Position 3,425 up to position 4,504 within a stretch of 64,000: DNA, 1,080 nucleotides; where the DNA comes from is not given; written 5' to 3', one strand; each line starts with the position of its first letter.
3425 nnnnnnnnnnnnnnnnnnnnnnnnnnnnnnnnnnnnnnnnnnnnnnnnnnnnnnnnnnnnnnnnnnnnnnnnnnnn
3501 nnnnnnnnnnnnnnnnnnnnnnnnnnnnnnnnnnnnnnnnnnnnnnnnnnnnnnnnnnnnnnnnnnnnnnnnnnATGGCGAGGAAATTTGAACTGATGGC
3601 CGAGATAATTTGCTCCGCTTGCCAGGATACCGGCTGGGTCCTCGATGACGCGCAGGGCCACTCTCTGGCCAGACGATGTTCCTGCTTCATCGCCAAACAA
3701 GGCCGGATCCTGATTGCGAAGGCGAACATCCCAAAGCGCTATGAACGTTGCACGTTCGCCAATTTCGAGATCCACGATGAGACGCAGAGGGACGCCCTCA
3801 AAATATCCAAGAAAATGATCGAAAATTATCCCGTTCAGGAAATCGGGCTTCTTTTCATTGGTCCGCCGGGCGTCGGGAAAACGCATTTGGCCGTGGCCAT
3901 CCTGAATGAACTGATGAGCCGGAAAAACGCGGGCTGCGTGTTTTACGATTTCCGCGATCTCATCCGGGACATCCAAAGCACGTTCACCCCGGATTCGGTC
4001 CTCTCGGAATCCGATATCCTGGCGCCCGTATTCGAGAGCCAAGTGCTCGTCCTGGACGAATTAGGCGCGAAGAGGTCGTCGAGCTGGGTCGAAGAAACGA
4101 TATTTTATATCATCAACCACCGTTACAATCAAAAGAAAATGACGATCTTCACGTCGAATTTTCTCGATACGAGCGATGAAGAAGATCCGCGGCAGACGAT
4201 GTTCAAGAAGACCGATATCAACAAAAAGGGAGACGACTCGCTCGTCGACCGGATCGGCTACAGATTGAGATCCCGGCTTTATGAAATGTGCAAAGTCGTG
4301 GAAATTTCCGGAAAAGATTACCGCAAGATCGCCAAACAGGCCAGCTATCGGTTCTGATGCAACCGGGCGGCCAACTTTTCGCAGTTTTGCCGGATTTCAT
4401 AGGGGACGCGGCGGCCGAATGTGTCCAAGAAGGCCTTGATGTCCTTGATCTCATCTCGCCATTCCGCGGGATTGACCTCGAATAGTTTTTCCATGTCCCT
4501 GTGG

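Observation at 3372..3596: Orphan ORF encoding only sigma-70 region 4, wedged between hspR and a DnaC-like ATPase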

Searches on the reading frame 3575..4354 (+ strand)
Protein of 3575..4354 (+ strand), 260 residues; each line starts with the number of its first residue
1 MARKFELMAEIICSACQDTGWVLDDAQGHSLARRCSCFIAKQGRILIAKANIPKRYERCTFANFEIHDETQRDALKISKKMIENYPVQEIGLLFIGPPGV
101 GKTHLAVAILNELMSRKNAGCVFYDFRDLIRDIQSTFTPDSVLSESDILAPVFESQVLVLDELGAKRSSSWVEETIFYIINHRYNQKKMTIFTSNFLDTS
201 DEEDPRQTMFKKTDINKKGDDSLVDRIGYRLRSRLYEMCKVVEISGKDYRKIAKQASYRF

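Call 4: search_protein_families(library=pfam, proteins=[window:3575-4354:+], max_evalue=0.1)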
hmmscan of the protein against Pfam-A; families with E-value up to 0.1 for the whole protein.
window:3575-4354:+ (260 aa): 22 families
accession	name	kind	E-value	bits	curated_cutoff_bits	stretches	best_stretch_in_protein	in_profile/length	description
PF01695.23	IstB_IS21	-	2.2e-17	63.8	24.1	1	41-254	44-235/238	IstB-like ATP binding protein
PF00004.35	AAA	-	2.2e-06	28.6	21.2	1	92-208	1-121/131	ATPase family associated with various cellular activities (AAA)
PF00308.24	Bac_DnaA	-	6.2e-06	26.9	23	1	58-195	4-138/162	Bacterial DnaA ATPAse domain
PF20720.3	nSTAND3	-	0.00033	20.8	27.2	1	92-140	20-64/155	Novel STAND NTPase 3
PF05496.18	RuvB_N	-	0.0004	20.6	27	1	73-129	17-75/159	Holliday junction DNA helicase RuvB P-loop domain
PF24883.2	NPHP3_N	-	0.00054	20.6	24.8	1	92-128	25-62/164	Nephrocystin 3, N-terminal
PF07728.20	AAA_5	-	0.00082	19.8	22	1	92-182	2-93/139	AAA domain (dynein-related subfamily)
PF06068.19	TIP49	-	0.00097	18.8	23.8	1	69-114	30-75/347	TIP49 P-loop domain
PF04851.21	ResIII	-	0.0014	19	22.5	1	71-139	8-75/164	Type III restriction enzyme, res subunit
PF13173.12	AAA_14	-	0.0015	19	27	1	93-200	6-104/129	AAA domain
PF00910.28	RNA_helicase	-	0.003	18.4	21.5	1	93-184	2-80/105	RNA helicase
PF13401.12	AAA_22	-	0.0039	18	27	1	92-126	8-41/130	AAA domain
PF13086.12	AAA_11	-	0.0039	17.4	27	1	70-116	5-44/257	AAA domain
PF13238.12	AAA_18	-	0.013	16.4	29.4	1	94-141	3-43/128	AAA domain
PF03266.21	NTPase_1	-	0.033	14.5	23.9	0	96-121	6-33/168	NTPase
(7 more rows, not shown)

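Call 5: search_protein_families(library=ncbifam, proteins=[window:3575-4354:+], max_evalue=0.1)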
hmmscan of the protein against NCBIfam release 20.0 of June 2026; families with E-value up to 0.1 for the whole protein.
window:3575-4354:+ (260 aa): 37 families (the best 25 are shown)
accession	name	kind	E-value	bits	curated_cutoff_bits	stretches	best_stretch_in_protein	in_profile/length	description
NF005992.0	PRK08116.1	subfamily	1.9e-42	145.2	189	1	46-255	69-257/269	hypothetical protein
NF005304.0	PRK06835.1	equivalog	5.2e-28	98.1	215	1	11-196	99-288/330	ATP-binding protein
NF006505.0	PRK08939.1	equivalog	1.4e-24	86.9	228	1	44-250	109-304/306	primosomal protein DnaI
NF005378.0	PRK06921.1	subfamily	3.6e-24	85.3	207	1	11-196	33-224/266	hypothetical protein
NF005931.1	PRK07952.1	equivalog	4.4e-22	78.8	357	1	44-195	54-204/246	replicative helicase loader DnaC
NF009043.0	PRK12377.1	subfamily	3.1e-18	66.3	389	1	46-185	58-194/248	ATP-binding protein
NF038214.1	IS21_help_AAA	equivalog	3.6e-18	66.1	200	1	47-196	51-192/232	IS21-like element helper ATPase IstB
NF001154.0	PRK00149.3-3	equivalog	2.8e-15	56.2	410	1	52-194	114-255/462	chromosomal replication initiator protein DnaA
TIGR00362.1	DnaA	equivalog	7.3e-11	41.8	343.9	1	56-194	105-240/437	chromosomal replication initiator protein DnaA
NF006616.1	PRK09183.1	subfamily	2.1e-09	37.1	300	1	92-251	103-242/253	IS21-like element helper ATPase IstB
NF005098.0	PRK06526.1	subfamily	6.3e-07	29.1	296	1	16-195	39-210/266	transposase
NF006038.0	PRK08181.1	subfamily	7.8e-06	25.3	317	1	54-193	76-207/271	transposase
NF040713.1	ZapE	equivalog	2.1e-05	24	140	1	73-163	36-126/344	cell division protein ZapE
TIGR03420.1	DnaA_homol_Hda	equivalog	3.6e-05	23.4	194.8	1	60-195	13-131/226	DnaA regulatory inactivator Hda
TIGR00635.1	ruvB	equivalog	0.00041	19.5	299.05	1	92-128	33-71/305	Holliday junction branch migration DNA helicase RuvB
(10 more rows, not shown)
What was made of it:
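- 3596..4357 (+): DnaC/DnaI/IstB-like AAA+ ATPase, the downstream neighbour. An alternative start at ATG 3575 is new in this lineage and would add 7 residues. Pfam IstB_IS21 E=2e-17; NCBIfam PRK08116, DnaI and DnaC models (calls 4, 5).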

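Call 19: find_related_loci(query=A1, collection=genome_contigs, flank=5000)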
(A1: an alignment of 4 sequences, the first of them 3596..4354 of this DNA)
Query A1 (253 aa) in genome_contigs; peptide patterns used: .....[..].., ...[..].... (x = any residue, [..] = any of these).
264 stretches matched a pattern; 195 encode a relative of the query (tblastn E <= 1e-3); the best 80 are kept; 80 distinct loci.
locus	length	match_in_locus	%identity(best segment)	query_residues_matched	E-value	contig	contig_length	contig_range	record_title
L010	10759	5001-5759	80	1-253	4e-145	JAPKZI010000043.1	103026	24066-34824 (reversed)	MAG: Candidatus Aminicenantes bacterium isolate LacPavin_0920_SED5_MAG_59_17 LacPavin_0920_SED5_scaffold_1628928, whole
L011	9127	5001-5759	79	1-253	5e-142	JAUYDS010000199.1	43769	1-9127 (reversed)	MAG: Candidatus Aminicenantes bacterium isolate C20_metabat.bin.45 C20_k141_72918, whole genome shotgun sequence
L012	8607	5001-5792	72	1-252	1e-129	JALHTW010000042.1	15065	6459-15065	MAG: Candidatus Aminicenantes bacterium isolate PFL34 seq_453553, whole genome shotgun sequence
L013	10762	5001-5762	70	1-253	7e-126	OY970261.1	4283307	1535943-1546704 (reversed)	MAG: Candidatus Aminicenantes bacterium isolate MFD04408.bin.1.29 genome assembly, chromosome: 1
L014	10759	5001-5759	68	1-253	3e-121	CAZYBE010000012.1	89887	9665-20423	MAG TPA_asm: uncultured Eubacteriales bacterium isolate binchicken_co376_124 genome assembly, contig: NODE_163_length_89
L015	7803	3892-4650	68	2-253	5e-121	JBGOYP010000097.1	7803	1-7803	MAG: Candidatus Aminicenantia bacterium isolate OBJ_0618_130150_40 k141_1387046_length_7803_cov_24.3025, whole genome sh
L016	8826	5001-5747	69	4-253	1e-120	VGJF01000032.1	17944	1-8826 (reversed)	MAG: Candidatus Aminicenantes bacterium isolate M_DeepCast_400m_m2_244 M_DeepCast_400m_m2_244_Ga0194112_10005006, whole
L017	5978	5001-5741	67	1-253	3e-119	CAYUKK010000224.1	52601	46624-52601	MAG TPA_asm: uncultured Eubacteriales bacterium isolate SRP231805_co4_152 genome assembly, contig: k141_236456, whole ge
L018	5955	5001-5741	67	1-253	1e-118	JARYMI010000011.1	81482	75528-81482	MAG: Clostridiales bacterium isolate A05DMB-I-28 NODE_11_length_81482_cov_10.231141, whole genome shotgun sequence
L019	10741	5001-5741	66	1-253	5e-118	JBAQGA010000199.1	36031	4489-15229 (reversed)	MAG: Candidatus Aminicenantales bacterium isolate MFD06995_ilm_asm_bin14 k127_326471, whole genome shotgun sequence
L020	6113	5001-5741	66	1-253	6e-118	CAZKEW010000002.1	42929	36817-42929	MAG TPA_asm: uncultured Eubacteriales bacterium isolate binchicken_co266_180 genome assembly, contig: NODE_1648_length_4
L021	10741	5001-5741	65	1-253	1e-117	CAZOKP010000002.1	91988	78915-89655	MAG TPA_asm: uncultured Eubacteriales bacterium isolate binchicken_co189_413 genome assembly, contig: NODE_104_length_91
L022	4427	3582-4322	66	1-253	1e-118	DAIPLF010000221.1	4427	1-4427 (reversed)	MAG TPA_asm: Candidatus Aminicenantes bacterium isolate CTOTU25582 NODE_14672_length_4427_cov_9.178408, whole genome sho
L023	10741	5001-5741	65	1-253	7e-118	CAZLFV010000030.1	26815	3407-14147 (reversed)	MAG TPA_asm: uncultured Eubacteriales bacterium isolate SRP231805_co1_145 genome assembly, contig: NODE_773_length_26815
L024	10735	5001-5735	65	3-253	3e-117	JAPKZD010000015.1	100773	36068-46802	MAG: Candidatus Aminicenantes bacterium isolate LacPavin_0419_WC70L_MAG_62_11 LacPavin_0419_WC70L_scaffold_55482, whole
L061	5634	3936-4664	64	5-253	3e-114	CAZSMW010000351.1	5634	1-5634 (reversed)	MAG TPA_asm: uncultured Eubacteriales bacterium isolate binchicken_co255_252 genome assembly, contig: k141_4841752, whol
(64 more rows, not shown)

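Call 28: search_protein_families(library=ncbifam, proteins=[L011:4159-4998:+, L061:3634-3921:+, L024:4477-4992:+], max_evalue=0.00001)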
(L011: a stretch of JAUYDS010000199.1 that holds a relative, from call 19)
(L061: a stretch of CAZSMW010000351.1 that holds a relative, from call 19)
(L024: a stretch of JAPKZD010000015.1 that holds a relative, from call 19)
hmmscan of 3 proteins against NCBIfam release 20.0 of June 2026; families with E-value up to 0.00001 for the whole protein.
L011:4159-4998:+ (280 aa): 47 families (the best 25 are shown)
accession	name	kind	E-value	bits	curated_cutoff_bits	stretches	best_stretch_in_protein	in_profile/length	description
NF006666.0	PRK09210.1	equivalog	3.9e-71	240.3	572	1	12-280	101-370/370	RNA polymerase sigma factor RpoD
TIGR02394.1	rpoS_proteo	equivalog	1.4e-66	224.9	378.7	1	9-269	12-273/285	RNA polymerase sigma factor RpoS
TIGR02393.1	RpoD_Cterm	equivalog_domain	2e-65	220.7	354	1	45-279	2-237/238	RNA polymerase sigma factor RpoD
TIGR02997.1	Sig70-cyanoRpoD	subfamily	7.8e-64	215.8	384.5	1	25-266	57-297/298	RNA polymerase sigma factor, RpoD/SigA family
NF004208.0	PRK05658.1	equivalog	1.8e-62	212.2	555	1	26-280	372-630/631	RNA polymerase sigma factor RpoD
NF005920.0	PRK07921.1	subfamily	1.9e-62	211.2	464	1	27-278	75-326/328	RNA polymerase sigma factor SigB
NF004561.0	PRK05901.1-3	equivalog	1.1e-61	209.6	582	1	44-280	300-537/537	RNA polymerase sigma factor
NF004207.0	PRK05657.1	equivalog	2.2e-61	208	394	1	12-271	58-318/329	RNA polymerase sigma factor RpoS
NF004560.0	PRK05901.1-1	equivalog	6.4e-61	207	711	1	44-279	279-515/516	RNA polymerase sigma factor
NF041931.2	MzaA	equivalog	1.2e-58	199.6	800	1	37-279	469-714/726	MZA anti-phage system associated sigma-70 family RNA polymerase sigma factor MzaA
NF005643.0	PRK07406.1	equivalog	1.3e-56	192.4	500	1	27-279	145-396/397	RNA polymerase sigma factor RpoD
NF004615.0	PRK05949.1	subfamily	6.9e-54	182.9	530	1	25-271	74-319/327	RNA polymerase sigma factor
NF005785.0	PRK07598.1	equivalog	6.8e-53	180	554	1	25-279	158-411/415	RNA polymerase sigma factor SigC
NF004562.0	PRK05901.1-4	equivalog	4.3e-52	177.4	779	1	35-279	308-553/571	RNA polymerase sigma factor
NF005642.0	PRK07405.1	subfamily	2.5e-49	168.2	524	1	26-271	66-310/318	RNA polymerase sigma factor SigD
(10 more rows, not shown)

L061:3634-3921:+ (96 aa): 26 families (the best 25 are shown)
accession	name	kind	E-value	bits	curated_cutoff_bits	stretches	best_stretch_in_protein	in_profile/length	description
NF004208.0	PRK05658.1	equivalog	3.1e-24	86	555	1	5-96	539-630/631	RNA polymerase sigma factor RpoD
NF041931.2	MzaA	equivalog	3.1e-22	79.2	800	1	16-95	635-714/726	MZA anti-phage system associated sigma-70 family RNA polymerase sigma factor MzaA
TIGR02393.1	RpoD_Cterm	equivalog_domain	9.5e-22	77.7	354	1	4-95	146-237/238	RNA polymerase sigma factor RpoD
NF004561.0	PRK05901.1-3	equivalog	1.7e-20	73.7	582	1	22-96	463-537/537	RNA polymerase sigma factor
NF006666.0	PRK09210.1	equivalog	5.8e-20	71.9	572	1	14-96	288-370/370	RNA polymerase sigma factor RpoD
NF004560.0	PRK05901.1-1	equivalog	7e-20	71.6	711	1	21-95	441-515/516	RNA polymerase sigma factor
NF005920.0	PRK07921.1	subfamily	9.5e-20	70.8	464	1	17-94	249-326/328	RNA polymerase sigma factor SigB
NF005643.0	PRK07406.1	equivalog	7.3e-19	68.1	500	1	17-95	318-396/397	RNA polymerase sigma factor RpoD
NF005785.0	PRK07598.1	equivalog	8.9e-19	67.6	554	1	17-95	333-411/415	RNA polymerase sigma factor SigC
TIGR02997.1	Sig70-cyanoRpoD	subfamily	6.9e-17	61.7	384.5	1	17-82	232-297/298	RNA polymerase sigma factor, RpoD/SigA family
NF004562.0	PRK05901.1-4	equivalog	4e-16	58.6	779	1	23-95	481-553/571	RNA polymerase sigma factor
NF005642.0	PRK07405.1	subfamily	7.5e-15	54.9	524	1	17-95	240-316/318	RNA polymerase sigma factor SigD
TIGR02394.1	rpoS_proteo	equivalog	8.2e-15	55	378.7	1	18-90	206-278/285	RNA polymerase sigma factor RpoS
NF004566.0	PRK05901.2-4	equivalog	5.8e-14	52.1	531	1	21-95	367-443/448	RNA polymerase sigma factor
NF004207.0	PRK05657.1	equivalog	2.9e-13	49.9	394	1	18-91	249-322/329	RNA polymerase sigma factor RpoS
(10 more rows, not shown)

L024:4477-4992:+ (172 aa): 32 families (the best 25 are shown)
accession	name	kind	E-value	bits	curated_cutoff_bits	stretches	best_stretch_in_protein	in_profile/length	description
TIGR02997.1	Sig70-cyanoRpoD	subfamily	4.2e-27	95.2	384.5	2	106-158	245-297/298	RNA polymerase sigma factor, RpoD/SigA family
NF006666.0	PRK09210.1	equivalog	6.7e-26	91.4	572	1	106-171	304-369/370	RNA polymerase sigma factor RpoD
TIGR02393.1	RpoD_Cterm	equivalog_domain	2.6e-25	89.4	354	2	106-171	172-237/238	RNA polymerase sigma factor RpoD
NF005643.0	PRK07406.1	equivalog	1.7e-24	86.6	500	2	103-171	327-396/397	RNA polymerase sigma factor RpoD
NF004208.0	PRK05658.1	equivalog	8.8e-24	84.4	555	1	106-172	564-630/631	RNA polymerase sigma factor RpoD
NF041931.2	MzaA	equivalog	3.1e-23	82.5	800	1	107-171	650-714/726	MZA anti-phage system associated sigma-70 family RNA polymerase sigma factor MzaA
NF005920.0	PRK07921.1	subfamily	3.3e-23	82.2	464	2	106-170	262-326/328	RNA polymerase sigma factor SigB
NF004560.0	PRK05901.1-1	equivalog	7.6e-23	81.4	711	1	107-171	451-515/516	RNA polymerase sigma factor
NF004561.0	PRK05901.1-3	equivalog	1.1e-22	80.9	582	1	107-172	472-537/537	RNA polymerase sigma factor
TIGR02394.1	rpoS_proteo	equivalog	2.3e-21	76.5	378.7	1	107-167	219-279/285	RNA polymerase sigma factor RpoS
NF004566.0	PRK05901.2-4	equivalog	3.4e-20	72.7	531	1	111-170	382-442/448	RNA polymerase sigma factor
NF004207.0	PRK05657.1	equivalog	2.1e-19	70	394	1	108-168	263-323/329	RNA polymerase sigma factor RpoS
NF005785.0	PRK07598.1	equivalog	3.3e-19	69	554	1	106-171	346-411/415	RNA polymerase sigma factor SigC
NF005642.0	PRK07405.1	subfamily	7.8e-19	68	524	1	105-162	251-309/318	RNA polymerase sigma factor SigD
NF004564.0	PRK05901.2-2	equivalog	5.1e-18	65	617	1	107-168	427-489/500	RNA polymerase sigma factor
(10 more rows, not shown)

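Call 29: search_protein_families(library=pfam, proteins=[L011:4159-4998:+, L061:3634-3921:+, L024:4477-4992:+], max_evalue=0.01)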
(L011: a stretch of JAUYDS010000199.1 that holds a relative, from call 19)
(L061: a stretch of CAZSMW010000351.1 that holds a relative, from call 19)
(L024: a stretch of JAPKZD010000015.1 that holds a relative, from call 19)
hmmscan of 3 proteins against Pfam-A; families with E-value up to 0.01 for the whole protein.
L011:4159-4998:+ (280 aa): 4 families
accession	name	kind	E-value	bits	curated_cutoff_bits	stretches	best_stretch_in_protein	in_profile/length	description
PF04542.20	Sigma70_r2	-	3.2e-19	68.9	24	1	48-117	1-70/71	Sigma-70 region 2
PF04545.22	Sigma70_r4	-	2e-18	66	24.1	1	216-266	2-48/50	Sigma-70, region 4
PF04539.22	Sigma70_r3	-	4e-09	36.9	25.3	1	129-195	3-71/78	Sigma-70 region 3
PF00140.25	Sigma70_r1_2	-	5.4e-05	23.5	22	1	12-43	3-34/34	Sigma-70 factor, region 1.2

L061:3634-3921:+ (96 aa): 1 family
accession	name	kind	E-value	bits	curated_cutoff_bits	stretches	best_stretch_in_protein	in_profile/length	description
PF04545.22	Sigma70_r4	-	1.2e-13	50.8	24.1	1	32-82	2-48/50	Sigma-70, region 4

L024:4477-4992:+ (172 aa): 6 families
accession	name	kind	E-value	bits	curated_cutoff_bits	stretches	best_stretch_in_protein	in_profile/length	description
PF04545.22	Sigma70_r4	-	1.1e-18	66.9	24.1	1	107-158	1-48/50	Sigma-70, region 4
PF04539.22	Sigma70_r3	-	6.9e-10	39.3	25.3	1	67-105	2-40/78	Sigma-70 region 3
PF00140.25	Sigma70_r1_2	-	7.4e-09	35.9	22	1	11-42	3-34/34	Sigma-70 factor, region 1.2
PF03036.21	Perilipin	-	0.0026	17.3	33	1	34-92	305-361/403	Perilipin family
PF13413.12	HTH_25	-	0.0066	16.7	24.6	0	129-159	9-39/62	Helix-turn-helix domain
PF04967.18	HTH_10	-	0.0089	16.3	23.1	0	84-103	22-41/53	HTH DNA binding domain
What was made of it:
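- Closest known: Group 2-like. Same: Its best NCBIfam hits are RpoD, RpoS and SigB models (calls 28, 29).
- The intact protein has Sigma70_r1_2, r2, r3 and r4 (calls 28, 29).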

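Call 36: find_related_loci(query=window:3596-4354:+, collection=metagenome_contigs, flank=2500)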
Query window:3596-4354:+ (253 aa) in metagenome_contigs; peptide patterns used: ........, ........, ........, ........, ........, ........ (x = any residue, [..] = any of these).
310 stretches matched a pattern; 211 encode a relative of the query (tblastn E <= 1e-3); the best 80 are kept; 80 distinct loci.
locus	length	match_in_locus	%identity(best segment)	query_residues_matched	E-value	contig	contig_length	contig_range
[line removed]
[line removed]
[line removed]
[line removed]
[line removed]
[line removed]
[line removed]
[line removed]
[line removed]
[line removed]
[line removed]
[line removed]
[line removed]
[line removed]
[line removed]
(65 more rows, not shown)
